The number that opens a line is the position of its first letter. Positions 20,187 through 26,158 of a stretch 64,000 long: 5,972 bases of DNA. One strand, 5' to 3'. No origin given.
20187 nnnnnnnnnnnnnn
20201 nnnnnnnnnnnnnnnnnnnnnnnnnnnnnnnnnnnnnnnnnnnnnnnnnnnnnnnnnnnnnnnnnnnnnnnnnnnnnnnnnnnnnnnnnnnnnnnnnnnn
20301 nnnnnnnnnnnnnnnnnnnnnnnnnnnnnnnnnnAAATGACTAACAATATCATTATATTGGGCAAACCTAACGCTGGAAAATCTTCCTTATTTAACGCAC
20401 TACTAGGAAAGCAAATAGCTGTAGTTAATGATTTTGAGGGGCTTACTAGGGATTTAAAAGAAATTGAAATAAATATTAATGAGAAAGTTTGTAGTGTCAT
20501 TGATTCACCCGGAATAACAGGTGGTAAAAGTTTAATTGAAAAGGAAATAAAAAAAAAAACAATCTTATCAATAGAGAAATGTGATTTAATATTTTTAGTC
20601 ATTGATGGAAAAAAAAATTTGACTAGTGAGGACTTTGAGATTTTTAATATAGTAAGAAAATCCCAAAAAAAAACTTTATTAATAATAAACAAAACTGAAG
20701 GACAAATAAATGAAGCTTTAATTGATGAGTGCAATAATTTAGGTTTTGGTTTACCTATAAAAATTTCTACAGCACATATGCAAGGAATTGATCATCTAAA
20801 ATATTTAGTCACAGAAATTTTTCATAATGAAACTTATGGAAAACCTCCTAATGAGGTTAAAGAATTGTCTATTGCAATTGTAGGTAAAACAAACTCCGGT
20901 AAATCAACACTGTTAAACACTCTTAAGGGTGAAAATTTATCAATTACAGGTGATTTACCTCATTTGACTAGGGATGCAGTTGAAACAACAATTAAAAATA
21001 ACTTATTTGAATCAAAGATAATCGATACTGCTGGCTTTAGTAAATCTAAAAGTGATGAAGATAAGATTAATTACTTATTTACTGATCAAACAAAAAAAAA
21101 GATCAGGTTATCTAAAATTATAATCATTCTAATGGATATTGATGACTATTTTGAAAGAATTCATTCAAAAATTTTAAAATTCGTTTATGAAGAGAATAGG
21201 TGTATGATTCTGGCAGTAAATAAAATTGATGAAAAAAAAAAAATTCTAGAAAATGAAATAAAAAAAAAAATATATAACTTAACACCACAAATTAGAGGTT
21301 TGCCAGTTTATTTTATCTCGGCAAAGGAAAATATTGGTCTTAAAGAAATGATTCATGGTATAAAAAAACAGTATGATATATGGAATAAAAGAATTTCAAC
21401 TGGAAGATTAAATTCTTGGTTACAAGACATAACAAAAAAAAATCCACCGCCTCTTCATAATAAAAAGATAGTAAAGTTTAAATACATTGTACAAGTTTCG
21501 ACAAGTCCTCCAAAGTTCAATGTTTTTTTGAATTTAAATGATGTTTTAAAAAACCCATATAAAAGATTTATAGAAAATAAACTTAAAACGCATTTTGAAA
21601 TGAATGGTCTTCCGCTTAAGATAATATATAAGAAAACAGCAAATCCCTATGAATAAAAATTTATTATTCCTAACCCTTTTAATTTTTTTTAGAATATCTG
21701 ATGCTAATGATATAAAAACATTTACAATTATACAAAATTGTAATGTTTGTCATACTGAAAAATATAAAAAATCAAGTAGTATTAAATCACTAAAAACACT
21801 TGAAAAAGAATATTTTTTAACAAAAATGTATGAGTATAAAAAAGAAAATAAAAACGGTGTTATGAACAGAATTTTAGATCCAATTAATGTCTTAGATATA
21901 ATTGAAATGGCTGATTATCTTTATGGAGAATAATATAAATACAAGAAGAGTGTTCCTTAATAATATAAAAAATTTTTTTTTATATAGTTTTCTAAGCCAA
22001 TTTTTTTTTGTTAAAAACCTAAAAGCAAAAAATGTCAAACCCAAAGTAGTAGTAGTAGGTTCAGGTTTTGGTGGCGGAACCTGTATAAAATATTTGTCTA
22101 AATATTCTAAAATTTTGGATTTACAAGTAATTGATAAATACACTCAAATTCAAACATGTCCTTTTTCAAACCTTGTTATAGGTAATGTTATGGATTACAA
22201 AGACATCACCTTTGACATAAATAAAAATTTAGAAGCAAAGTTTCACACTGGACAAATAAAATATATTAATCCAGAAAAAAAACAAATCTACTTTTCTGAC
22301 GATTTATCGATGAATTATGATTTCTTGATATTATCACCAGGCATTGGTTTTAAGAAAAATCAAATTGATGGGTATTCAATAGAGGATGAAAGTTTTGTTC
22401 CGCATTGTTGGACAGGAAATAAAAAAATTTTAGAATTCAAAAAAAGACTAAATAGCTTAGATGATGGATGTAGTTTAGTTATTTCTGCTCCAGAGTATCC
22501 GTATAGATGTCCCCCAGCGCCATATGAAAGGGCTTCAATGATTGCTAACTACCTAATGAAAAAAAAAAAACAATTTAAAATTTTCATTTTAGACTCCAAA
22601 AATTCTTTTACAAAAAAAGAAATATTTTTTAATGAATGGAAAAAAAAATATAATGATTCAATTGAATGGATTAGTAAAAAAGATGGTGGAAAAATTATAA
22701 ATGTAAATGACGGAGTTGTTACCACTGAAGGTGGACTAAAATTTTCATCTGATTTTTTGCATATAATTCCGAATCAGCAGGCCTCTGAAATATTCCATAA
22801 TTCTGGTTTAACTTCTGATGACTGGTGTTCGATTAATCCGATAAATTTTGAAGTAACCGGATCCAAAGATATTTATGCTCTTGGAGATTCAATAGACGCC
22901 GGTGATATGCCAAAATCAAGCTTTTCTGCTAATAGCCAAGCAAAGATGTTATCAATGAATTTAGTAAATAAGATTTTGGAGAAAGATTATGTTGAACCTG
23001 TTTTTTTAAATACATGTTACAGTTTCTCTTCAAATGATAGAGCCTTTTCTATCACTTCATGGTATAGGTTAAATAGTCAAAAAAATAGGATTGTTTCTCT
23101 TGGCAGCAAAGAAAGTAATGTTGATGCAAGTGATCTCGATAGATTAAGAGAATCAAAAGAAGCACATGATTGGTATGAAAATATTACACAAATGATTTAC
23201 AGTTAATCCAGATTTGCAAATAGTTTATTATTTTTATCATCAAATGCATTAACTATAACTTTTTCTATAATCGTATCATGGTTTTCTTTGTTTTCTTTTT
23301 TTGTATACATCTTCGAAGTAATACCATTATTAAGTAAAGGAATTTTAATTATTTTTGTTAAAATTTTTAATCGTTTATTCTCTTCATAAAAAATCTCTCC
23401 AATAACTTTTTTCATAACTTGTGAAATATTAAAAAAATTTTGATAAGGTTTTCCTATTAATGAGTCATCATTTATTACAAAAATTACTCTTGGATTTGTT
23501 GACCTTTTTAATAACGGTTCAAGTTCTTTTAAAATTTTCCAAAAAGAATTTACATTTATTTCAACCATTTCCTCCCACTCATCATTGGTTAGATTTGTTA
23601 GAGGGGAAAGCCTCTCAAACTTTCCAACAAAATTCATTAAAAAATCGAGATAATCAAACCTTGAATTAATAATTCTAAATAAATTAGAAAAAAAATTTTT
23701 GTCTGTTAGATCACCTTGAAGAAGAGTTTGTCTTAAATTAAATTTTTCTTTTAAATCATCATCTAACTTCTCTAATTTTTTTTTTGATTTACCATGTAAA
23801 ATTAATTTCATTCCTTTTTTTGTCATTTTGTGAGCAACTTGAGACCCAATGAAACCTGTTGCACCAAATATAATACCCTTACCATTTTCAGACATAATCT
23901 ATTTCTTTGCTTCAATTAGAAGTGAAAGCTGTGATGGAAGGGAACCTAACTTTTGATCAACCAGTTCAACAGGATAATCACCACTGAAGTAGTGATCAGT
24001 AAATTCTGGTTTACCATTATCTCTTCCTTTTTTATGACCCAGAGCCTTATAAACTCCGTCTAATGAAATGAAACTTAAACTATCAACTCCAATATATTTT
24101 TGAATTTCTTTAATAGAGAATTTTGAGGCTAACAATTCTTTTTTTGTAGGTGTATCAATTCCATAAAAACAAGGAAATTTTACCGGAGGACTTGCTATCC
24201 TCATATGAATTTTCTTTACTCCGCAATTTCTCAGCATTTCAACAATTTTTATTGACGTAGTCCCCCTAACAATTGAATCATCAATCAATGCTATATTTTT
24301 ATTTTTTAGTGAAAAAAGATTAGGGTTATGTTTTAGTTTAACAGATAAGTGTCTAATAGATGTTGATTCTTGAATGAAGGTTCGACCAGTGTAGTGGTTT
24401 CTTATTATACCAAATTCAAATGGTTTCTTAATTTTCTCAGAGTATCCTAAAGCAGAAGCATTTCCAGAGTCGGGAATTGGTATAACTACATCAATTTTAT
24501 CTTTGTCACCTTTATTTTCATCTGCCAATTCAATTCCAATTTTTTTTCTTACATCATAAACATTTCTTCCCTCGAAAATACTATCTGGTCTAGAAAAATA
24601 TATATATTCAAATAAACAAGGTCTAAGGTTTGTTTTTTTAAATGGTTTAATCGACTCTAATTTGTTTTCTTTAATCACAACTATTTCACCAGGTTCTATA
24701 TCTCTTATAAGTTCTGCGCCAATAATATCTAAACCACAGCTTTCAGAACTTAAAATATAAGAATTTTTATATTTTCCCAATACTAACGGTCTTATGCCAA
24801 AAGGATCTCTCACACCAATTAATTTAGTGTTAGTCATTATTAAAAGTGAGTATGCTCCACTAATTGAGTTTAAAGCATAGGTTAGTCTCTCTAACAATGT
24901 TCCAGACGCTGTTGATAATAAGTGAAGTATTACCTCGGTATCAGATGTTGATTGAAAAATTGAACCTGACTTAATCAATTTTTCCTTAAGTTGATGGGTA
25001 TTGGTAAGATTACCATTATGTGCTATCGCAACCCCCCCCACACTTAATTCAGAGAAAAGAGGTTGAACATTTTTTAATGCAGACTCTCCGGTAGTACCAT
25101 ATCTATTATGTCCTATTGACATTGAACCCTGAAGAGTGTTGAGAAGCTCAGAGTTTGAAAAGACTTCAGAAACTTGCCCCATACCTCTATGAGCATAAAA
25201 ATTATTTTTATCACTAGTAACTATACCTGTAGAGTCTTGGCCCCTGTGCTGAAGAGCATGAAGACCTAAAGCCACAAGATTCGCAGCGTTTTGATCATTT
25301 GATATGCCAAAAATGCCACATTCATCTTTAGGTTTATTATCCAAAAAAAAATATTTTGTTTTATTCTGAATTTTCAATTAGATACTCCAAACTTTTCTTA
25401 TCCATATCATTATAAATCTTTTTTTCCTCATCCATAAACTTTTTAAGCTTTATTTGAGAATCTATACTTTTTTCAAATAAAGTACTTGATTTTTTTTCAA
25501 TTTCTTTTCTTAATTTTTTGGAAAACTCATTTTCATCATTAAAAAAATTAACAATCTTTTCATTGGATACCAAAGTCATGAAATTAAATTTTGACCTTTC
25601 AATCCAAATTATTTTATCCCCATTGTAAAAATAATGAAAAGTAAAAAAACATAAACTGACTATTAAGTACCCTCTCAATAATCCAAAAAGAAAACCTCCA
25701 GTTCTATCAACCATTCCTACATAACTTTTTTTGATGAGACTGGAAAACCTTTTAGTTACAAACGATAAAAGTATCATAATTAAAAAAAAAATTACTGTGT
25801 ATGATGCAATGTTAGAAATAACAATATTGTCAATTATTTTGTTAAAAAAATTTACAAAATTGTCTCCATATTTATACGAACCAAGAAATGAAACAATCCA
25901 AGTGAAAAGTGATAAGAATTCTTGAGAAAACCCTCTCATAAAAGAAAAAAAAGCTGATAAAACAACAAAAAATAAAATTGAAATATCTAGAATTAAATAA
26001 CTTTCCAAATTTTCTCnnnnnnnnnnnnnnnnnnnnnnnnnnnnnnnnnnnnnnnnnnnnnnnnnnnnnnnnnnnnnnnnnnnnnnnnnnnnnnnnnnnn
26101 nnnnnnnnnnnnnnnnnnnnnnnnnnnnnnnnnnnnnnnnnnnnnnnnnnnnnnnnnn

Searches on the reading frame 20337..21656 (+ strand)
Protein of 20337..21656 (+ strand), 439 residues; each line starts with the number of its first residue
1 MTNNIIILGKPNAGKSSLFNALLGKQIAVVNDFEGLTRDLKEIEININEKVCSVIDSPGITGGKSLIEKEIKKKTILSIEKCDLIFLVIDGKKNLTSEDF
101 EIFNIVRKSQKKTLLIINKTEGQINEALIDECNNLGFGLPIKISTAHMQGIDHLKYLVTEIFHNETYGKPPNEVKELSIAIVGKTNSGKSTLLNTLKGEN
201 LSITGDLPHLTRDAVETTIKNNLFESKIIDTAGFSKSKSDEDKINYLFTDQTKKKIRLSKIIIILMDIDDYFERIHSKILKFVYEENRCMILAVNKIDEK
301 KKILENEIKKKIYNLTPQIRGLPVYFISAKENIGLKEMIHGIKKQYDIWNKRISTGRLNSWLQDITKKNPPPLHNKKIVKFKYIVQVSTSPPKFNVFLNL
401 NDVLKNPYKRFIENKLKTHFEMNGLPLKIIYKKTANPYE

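Call 62: search_protein_families(library=pfam, proteins=[window:20337-21656:+], max_evalue=0.01)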
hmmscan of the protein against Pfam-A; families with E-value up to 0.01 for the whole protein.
window:20337-21656:+ (439 aa): 22 families
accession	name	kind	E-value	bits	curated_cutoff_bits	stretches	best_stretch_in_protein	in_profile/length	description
PF01926.29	MMR_HSR1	-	2.3e-45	153.8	21.9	2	5-119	2-113/113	50S ribosome-binding GTPase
PF14714.11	KH_dom-like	-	1.5e-25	89.7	27.3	1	352-432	1-81/81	KH-domain-like of EngA bacterial GTPase enzymes, C-terminal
PF02421.24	FeoB_N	-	5e-25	88.3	27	2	4-154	2-152/156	Ferrous iron transport protein B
PF00350.29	Dynamin_N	-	2.6e-17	63.8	27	2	179-216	1-37/168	Dynamin family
PF00009.33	GTP_EFTU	-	3.1e-16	60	26.5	2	248-342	82-182/188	Elongation factor Tu GTP binding domain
PF04548.22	AIG1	-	9.6e-12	45.1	27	1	4-108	2-109/212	AIG1 family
PF03193.22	RsgA_GTPase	-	6.5e-10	39.5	30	1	156-236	86-170/174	RsgA GTPase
PF00005.33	ABC_tran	-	5.7e-07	30.7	25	1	179-250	14-67/137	ABC transporter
PF00025.27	Arf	-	1.2e-05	25.3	22.3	1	174-342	12-170/174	ADP-ribosylation factor family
PF13555.12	AAA_29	-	1.8e-05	24.8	27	0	175-194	20-40/61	P-loop containing region of AAA domain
PF00071.28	Ras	-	5.8e-05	23.2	21.6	1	179-345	2-159/162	Ras family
PF01580.24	FtsK_SpoIIIE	-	7.1e-05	22.8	24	0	179-196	42-59/221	FtsK/SpoIIIE family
PF09439.16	SRPRB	-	0.0001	22.2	25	0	3-88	4-80/178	Signal recognition particle receptor beta subunit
PF25683.1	URGCP_GTPase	-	0.00013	21.3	55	0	173-206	186-219/396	URGCP-like GTPase domain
PF10662.15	PduV-EutP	-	0.00025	21.3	21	0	3-156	2-140/143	Ethanolamine utilisation - propanediol utilisation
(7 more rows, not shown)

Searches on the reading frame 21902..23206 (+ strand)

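Call 62: search_protein_families(library=pfam, proteins=[window:21902-23206:+], max_evalue=0.01)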
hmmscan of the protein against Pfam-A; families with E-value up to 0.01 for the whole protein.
window:21902-23206:+ (434 aa): 4 families
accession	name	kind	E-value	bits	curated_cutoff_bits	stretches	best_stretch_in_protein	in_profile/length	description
PF21706.3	FCSD_central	-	2.2e-33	115.3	27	1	179-290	4-116/116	Sulfide dehydrogenase [flavocytochrome c] flavoprotein chain, central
PF09242.17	FCSD-flav_bind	-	2.8e-15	56.9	26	1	365-430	2-68/71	Flavocytochrome c sulphide dehydrogenase, flavin-binding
PF07992.20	Pyr_redox_2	-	7.9e-07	29.2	26.1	1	48-158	2-119/291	Pyridine nucleotide-disulphide oxidoreductase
PF21799.2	MurD-like_N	-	0.00042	21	27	0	48-82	2-34/88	Mur ligase MurD-like, N-terminal domain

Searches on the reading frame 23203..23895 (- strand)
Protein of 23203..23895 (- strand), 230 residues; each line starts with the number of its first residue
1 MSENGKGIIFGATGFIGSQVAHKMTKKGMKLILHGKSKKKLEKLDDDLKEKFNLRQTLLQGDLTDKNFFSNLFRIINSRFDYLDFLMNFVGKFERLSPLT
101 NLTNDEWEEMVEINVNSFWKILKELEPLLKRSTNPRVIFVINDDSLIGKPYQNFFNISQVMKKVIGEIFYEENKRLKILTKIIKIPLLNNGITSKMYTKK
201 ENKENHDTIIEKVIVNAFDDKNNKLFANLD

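Call 16: search_protein_families(library=pfam, proteins=[window:23203-23895:-], max_evalue=0.001)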
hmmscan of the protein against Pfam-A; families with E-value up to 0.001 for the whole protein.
window:23203-23895:- (230 aa): 5 families
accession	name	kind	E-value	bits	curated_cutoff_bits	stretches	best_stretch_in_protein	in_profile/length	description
PF00106.31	adh_short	-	5.5e-20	72.1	26.6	1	8-143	4-137/195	short chain dehydrogenase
PF13561.12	adh_short_C2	-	8.2e-17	62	27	1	16-150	8-138/236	Enoyl-(Acyl carrier protein) reductase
PF16363.11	GDP_Man_Dehyd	-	3.5e-07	30.4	27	1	9-75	2-73/332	GDP-mannose 4,6 dehydratase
PF08659.16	KR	-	2.8e-06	27.8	22.6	1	8-123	4-121/180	KR domain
PF01370.27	Epimerase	-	1.1e-05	25.4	20.9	1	9-74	3-61/240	NAD dependent epimerase/dehydratase family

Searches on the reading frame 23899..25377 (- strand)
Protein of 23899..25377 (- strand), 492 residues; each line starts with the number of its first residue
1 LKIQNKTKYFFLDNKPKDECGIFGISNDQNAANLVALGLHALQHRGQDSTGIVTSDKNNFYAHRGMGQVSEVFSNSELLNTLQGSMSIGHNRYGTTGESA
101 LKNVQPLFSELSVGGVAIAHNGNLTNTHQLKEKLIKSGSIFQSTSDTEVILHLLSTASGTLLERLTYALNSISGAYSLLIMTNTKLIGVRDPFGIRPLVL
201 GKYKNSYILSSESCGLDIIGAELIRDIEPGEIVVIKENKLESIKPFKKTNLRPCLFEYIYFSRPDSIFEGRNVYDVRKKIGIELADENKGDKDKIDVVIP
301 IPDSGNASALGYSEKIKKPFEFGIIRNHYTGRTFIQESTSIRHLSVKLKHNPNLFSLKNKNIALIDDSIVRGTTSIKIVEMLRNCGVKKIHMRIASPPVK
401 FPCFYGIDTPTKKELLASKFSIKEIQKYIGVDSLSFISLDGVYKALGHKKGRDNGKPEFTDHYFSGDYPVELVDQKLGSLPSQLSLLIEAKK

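Call 16: search_protein_families(library=pfam, proteins=[window:23899-25377:-], max_evalue=0.001)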
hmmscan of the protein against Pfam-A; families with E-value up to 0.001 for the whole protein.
window:23899-25377:- (492 aa): 4 families
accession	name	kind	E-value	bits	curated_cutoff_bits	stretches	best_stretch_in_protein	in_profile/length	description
PF13537.11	GATase_7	-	5.4e-20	72.1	25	1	102-213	11-118/123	Glutamine amidotransferase domain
PF13522.11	GATase_6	-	8.8e-19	68.2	27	1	83-212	9-130/130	Glutamine amidotransferase domain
PF00156.33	Pribosyltran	-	3e-09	36.8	26.3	1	283-391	17-119/158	Phosphoribosyl transferase domain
PF13230.11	GATase_4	-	0.00049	19.6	23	1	77-130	62-117/272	Glutamine amidotransferases class-II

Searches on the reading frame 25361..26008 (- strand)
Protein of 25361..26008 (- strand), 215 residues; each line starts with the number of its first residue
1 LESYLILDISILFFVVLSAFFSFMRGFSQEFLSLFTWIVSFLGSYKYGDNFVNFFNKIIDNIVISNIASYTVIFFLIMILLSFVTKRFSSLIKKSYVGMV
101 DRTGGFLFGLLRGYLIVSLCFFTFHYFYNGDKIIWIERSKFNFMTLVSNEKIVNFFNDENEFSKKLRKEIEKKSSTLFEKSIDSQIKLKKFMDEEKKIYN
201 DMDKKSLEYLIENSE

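Call 16: search_protein_families(library=pfam, proteins=[window:25361-26008:-], max_evalue=0.001)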
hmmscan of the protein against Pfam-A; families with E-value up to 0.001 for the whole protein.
window:25361-26008:- (215 aa): 1 family
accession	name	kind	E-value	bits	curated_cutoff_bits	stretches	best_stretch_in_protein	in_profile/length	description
PF02674.22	Colicin_V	-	7.8e-28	97.7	29.3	1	7-141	1-135/144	Colicin V production protein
